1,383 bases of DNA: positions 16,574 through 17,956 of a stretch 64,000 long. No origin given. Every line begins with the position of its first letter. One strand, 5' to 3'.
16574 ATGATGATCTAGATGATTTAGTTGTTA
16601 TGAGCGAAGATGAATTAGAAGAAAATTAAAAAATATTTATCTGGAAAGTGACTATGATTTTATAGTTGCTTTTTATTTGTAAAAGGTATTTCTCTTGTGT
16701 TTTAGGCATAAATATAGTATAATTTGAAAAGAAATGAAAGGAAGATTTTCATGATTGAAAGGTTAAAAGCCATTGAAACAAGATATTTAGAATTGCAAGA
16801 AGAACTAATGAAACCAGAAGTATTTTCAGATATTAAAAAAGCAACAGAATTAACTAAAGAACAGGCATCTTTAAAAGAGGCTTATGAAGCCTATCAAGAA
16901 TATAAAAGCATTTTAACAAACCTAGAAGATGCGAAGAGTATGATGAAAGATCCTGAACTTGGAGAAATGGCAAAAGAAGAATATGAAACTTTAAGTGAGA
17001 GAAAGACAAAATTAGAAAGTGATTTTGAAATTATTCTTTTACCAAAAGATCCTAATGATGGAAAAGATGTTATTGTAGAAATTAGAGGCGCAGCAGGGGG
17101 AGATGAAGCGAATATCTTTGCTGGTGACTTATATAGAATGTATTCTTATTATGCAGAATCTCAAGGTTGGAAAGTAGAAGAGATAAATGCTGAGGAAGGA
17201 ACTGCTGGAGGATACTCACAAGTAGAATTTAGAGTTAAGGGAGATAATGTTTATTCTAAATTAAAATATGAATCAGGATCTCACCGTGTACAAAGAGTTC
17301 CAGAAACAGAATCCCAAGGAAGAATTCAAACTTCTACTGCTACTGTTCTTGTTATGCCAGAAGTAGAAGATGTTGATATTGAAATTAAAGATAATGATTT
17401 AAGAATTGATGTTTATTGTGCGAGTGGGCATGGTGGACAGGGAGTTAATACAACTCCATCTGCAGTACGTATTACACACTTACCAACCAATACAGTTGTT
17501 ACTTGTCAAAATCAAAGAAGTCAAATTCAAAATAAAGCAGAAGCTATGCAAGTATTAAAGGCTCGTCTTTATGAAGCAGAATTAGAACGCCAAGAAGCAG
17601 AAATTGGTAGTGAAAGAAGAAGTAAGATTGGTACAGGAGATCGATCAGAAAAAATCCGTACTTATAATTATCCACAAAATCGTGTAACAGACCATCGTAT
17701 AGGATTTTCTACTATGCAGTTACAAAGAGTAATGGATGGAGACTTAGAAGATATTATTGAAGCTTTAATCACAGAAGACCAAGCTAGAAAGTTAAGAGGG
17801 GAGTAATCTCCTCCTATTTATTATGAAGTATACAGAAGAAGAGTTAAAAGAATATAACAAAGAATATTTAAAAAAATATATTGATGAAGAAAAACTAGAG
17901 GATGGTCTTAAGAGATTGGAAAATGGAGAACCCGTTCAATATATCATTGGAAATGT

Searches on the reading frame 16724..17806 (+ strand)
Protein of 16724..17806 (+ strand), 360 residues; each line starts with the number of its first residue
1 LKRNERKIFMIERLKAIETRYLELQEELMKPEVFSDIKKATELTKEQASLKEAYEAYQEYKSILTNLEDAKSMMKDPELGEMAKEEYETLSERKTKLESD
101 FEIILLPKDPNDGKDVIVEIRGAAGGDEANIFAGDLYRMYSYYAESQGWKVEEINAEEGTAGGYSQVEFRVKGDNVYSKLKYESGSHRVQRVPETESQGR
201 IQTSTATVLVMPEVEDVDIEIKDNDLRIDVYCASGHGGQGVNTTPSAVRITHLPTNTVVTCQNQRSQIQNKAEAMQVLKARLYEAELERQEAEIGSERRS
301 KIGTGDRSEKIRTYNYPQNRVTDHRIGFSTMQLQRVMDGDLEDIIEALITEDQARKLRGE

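Call 25: search_protein_families(library=pfam, proteins=[window:16724-17806:+], max_evalue=0.00001)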
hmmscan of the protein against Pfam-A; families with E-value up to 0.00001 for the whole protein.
window:16724-17806:+ (360 aa): 2 families
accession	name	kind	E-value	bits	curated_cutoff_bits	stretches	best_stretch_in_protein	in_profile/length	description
PF03462.23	PCRF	-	5.2e-72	242.2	24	1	18-208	2-194/194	PCRF domain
PF00472.26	RF-1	-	2.1e-42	144.1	35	1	216-325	2-116/116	RF-1 domain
